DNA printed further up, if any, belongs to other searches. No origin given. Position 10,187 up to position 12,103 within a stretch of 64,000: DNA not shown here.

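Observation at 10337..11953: PF09820-type AAA-ATPase-like plus PD-(D/E)XK nuclease-like protein embedded between the paralog cassettes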

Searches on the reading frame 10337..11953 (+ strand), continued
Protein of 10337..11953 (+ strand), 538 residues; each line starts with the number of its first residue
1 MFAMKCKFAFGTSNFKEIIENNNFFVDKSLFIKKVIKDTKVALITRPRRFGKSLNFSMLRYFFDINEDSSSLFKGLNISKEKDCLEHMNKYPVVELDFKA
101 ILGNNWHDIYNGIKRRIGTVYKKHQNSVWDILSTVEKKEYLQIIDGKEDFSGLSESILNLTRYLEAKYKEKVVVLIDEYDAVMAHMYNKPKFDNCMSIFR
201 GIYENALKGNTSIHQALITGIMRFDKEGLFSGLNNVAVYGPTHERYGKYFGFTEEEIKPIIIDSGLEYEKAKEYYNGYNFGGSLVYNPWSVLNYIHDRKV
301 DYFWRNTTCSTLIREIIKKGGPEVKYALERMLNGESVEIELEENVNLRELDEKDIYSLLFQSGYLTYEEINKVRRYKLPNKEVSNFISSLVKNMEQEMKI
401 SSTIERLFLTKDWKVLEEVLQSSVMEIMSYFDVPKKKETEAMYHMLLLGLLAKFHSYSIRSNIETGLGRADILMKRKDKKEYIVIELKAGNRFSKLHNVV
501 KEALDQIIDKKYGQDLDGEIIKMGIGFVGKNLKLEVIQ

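Call 68: search_solved_structures(query=A1, max_evalue=1, show_alignments=3)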
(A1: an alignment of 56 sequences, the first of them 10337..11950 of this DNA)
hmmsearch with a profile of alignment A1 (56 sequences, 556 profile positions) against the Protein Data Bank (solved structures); distinct sequences matched with E-value up to 1: 5.
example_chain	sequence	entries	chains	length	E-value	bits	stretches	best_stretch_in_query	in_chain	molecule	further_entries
5i9d_A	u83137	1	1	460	3.4e-05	25.7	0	135-224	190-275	pentatricopeptide repeat protein dPPR-U8A2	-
5i9f_A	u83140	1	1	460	0.00019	23.2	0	133-222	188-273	pentatricopeptide repeat protein dPPR-U10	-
5i9g_C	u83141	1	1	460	0.00029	22.6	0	134-223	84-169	pentatricopeptide repeat protein dPPR-U8C2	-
5i9h_A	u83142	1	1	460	0.00039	22.2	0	134-223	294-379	pentatricopeptide repeat protein dPPR-U8G2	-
6r17_A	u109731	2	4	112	0.099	14.3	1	80-161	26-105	Synaptonemal complex central element protein 2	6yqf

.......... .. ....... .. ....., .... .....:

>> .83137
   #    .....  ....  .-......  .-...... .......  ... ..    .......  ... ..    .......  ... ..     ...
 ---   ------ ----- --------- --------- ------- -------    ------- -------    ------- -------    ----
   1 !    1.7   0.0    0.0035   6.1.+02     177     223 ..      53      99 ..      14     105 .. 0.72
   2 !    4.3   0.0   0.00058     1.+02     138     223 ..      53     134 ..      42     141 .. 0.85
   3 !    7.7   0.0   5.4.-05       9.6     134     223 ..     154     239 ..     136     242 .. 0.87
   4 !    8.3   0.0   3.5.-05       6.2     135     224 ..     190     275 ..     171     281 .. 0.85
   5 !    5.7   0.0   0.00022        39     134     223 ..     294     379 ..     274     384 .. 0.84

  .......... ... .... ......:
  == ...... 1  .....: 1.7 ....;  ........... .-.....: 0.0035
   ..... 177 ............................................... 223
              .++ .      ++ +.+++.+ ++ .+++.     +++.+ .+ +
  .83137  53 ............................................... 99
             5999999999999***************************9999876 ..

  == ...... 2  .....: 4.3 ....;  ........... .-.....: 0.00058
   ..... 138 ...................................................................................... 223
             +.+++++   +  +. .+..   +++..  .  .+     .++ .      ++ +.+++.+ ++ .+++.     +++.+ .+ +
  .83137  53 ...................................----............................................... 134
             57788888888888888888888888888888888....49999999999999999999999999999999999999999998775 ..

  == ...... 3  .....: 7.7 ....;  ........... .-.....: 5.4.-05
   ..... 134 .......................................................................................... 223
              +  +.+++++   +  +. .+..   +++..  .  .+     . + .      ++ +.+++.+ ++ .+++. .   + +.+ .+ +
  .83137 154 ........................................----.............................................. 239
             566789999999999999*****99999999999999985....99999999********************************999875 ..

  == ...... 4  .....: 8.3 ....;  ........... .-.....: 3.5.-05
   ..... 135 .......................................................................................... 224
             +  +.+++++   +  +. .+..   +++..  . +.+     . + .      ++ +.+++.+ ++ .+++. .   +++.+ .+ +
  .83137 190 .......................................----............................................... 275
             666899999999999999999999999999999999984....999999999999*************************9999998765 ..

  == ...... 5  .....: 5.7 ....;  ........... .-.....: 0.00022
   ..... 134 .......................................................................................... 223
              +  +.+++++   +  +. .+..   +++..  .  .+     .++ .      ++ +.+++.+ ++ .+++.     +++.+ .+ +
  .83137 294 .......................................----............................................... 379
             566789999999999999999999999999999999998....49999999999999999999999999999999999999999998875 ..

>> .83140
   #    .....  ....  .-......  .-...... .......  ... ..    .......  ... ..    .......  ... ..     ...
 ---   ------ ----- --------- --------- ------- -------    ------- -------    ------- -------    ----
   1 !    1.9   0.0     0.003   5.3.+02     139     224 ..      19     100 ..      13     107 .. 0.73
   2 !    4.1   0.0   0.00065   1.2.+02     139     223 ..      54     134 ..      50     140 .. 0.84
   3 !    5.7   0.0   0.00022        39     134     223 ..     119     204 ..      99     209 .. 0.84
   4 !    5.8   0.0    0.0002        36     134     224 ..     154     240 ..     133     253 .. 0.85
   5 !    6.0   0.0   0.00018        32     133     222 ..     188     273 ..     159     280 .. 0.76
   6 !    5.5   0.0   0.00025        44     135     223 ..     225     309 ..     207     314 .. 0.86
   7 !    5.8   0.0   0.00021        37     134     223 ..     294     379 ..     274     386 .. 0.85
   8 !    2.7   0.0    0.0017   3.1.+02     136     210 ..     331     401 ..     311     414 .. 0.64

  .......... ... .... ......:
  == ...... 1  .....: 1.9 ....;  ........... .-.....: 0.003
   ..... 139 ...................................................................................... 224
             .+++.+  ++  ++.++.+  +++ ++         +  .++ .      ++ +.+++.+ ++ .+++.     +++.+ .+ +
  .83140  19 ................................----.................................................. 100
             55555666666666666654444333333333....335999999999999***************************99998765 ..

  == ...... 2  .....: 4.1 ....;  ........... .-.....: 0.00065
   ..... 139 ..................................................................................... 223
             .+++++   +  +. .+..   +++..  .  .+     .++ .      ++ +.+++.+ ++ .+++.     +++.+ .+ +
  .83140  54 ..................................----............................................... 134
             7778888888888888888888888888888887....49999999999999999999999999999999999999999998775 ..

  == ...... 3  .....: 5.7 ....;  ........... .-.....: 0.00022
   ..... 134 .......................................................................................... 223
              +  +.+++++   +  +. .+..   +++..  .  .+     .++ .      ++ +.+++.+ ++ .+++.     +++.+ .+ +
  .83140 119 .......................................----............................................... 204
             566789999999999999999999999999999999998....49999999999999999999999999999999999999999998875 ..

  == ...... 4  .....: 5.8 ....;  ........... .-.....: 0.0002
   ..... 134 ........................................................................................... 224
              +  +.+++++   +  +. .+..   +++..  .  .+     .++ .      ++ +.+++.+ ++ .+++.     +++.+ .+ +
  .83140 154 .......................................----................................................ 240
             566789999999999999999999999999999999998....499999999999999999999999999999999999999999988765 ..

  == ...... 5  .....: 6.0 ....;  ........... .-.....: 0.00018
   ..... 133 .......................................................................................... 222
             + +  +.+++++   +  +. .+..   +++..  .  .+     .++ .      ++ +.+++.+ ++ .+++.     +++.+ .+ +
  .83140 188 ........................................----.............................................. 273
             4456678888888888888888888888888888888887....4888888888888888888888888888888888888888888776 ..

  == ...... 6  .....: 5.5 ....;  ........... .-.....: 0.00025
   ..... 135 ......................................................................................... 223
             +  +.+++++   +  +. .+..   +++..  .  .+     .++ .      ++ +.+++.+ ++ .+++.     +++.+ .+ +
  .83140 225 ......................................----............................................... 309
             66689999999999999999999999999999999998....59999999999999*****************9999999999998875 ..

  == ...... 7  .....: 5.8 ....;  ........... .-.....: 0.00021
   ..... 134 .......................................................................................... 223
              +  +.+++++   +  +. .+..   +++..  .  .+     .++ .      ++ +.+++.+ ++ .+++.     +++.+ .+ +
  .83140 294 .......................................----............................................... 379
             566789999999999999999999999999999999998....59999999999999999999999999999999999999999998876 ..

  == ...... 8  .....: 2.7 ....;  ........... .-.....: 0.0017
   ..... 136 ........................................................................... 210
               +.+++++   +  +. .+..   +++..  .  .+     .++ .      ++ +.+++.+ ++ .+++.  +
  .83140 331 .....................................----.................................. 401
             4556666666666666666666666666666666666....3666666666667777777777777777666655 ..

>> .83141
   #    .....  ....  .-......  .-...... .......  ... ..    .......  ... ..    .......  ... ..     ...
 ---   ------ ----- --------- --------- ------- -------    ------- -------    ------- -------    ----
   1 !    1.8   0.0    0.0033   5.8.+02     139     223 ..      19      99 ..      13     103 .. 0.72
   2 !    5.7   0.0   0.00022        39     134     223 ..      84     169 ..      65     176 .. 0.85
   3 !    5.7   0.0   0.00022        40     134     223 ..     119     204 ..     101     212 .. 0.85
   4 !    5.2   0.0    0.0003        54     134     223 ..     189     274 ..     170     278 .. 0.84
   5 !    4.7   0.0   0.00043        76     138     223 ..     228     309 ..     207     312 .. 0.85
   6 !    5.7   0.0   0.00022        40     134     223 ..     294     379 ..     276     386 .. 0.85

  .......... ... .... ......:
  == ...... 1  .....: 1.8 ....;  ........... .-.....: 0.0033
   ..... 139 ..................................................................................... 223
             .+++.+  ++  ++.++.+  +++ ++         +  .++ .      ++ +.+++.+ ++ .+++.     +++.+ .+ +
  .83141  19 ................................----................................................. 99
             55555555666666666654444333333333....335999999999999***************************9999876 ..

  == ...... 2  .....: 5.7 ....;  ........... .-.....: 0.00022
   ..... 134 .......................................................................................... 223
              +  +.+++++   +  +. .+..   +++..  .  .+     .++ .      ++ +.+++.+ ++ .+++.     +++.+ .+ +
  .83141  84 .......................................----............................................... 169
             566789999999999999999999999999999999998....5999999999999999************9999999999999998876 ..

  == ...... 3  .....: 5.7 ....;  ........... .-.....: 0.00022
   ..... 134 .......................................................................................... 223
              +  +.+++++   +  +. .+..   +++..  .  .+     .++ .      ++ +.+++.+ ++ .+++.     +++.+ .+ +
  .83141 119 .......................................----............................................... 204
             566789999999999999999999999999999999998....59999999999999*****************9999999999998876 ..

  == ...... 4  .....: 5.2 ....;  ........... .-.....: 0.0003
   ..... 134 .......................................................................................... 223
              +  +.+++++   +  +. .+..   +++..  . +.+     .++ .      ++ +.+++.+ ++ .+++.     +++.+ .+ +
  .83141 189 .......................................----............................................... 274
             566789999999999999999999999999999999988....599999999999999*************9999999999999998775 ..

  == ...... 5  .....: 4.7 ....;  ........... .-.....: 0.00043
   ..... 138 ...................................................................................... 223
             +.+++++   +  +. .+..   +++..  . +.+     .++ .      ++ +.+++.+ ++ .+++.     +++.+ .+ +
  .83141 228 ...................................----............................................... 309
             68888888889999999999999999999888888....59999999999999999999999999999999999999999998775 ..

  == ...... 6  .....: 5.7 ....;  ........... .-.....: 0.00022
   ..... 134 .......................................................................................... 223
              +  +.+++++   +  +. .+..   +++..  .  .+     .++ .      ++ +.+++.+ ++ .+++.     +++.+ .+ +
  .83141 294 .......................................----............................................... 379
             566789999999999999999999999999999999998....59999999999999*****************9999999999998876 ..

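Call 79: search_protein_families(library=phrogs, proteins=[window:10337-11950:+], max_evalue=0.01)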
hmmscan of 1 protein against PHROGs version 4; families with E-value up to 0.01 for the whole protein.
window:10337-11950:+ (538 aa): 0 families

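Call 82: search_protein_representatives(protein=window:10337-11950:+)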
Query: 538 residues. Proteins with E-value up to 0.001 (for the whole library): 15927; up to 1e-10: 7596; up to 1e-30: 2009. The best 150 are listed.
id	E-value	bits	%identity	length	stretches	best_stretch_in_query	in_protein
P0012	1.1e-175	601.6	54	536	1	4-537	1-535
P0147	9.7e-124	430.2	29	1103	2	14-533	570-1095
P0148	4.3e-111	388.4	30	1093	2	8-531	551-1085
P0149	5.2e-107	375.0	40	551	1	5-532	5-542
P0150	3.5e-106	372.2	35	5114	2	7-409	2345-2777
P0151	5.9e-104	364.9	30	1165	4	8-474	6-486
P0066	2.0e-96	340.0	40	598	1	4-533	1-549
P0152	8.2e-95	334.7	38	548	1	9-534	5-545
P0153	9.8e-93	327.9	38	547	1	11-533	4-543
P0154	3.2e-92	326.2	37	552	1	4-536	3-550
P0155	7.7e-92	324.9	36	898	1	8-532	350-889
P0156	8.6e-92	324.7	37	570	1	5-534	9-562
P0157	1.3e-91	324.2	39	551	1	8-536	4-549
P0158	4.0e-90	319.2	38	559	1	8-531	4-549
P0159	7.7e-90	318.3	37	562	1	9-528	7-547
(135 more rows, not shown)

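Call 85: fold_search(model_id=the predicted structure, library=viral)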
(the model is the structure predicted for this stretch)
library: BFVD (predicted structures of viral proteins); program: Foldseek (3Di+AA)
matches with E <= 10: 691; with E <= 0.001: 5
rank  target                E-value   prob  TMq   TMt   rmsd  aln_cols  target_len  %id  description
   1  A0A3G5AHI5            8.0e-05  1.00  0.30  0.31  10.8       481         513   11  Uncharacterized protein [Sylvanvirus sp.]
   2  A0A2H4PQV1            5.2e-04  0.98  0.23  0.28  13.3       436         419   11  (no name in the UniProt tables at hand)
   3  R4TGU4                6.1e-04  1.00  0.16  0.53   6.3       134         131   19  PD-(D/E)XK nuclease [Halogranum tailed virus 1]
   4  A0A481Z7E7            9.8e-04  1.00  0.29  0.41   7.7       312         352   12  ATPase domain protein [Pithovirus LCPAC104]
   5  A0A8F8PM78            9.8e-04  0.82  0.21  0.13  23.5       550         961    8  AAA-ATPase, SpoVK/Ycf46/Vps4 family [Clandestinovirus]
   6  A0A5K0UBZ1            3.0e-03  0.47  0.17  0.13  21.2       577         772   12  ATP-dependent helicase homolog [Yasminevirus sp. GU-2018]
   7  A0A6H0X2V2            4.4e-03  0.99  0.14  0.36   6.4       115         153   20  (no name in the UniProt tables at hand)
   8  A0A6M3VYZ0            4.9e-03  1.00  0.13  0.49   5.7       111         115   14  Putative Holliday junction resolvase [Saccharolobus solfataricus rod-shaped virus 1]
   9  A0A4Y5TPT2            6.4e-03  0.93  0.17  0.37   9.5       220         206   12  (no name in the UniProt tables at hand)
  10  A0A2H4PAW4            7.1e-03  0.57  0.19  0.17  20.2       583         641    9  (no name in the UniProt tables at hand)
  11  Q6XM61                9.3e-03  0.92  0.22  0.34   9.6       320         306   12  FirrV-1-A26 [Feldmannia irregularis virus a]
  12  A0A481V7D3            9.3e-03  0.33  0.14  0.08  17.7       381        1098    9  Plasmid replication protein [Halobacterium phage ChaoS9]
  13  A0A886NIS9            9.3e-03  0.25  0.18  0.14  21.8       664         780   10  (no name in the UniProt tables at hand)
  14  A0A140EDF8            1.1e-02  0.97  0.13  0.13  12.3       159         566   14  (no name in the UniProt tables at hand)
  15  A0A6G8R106            1.1e-02  0.90  0.14  0.21  13.2       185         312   12  Cas4 family exonuclease [Microbacterium phage Arete]
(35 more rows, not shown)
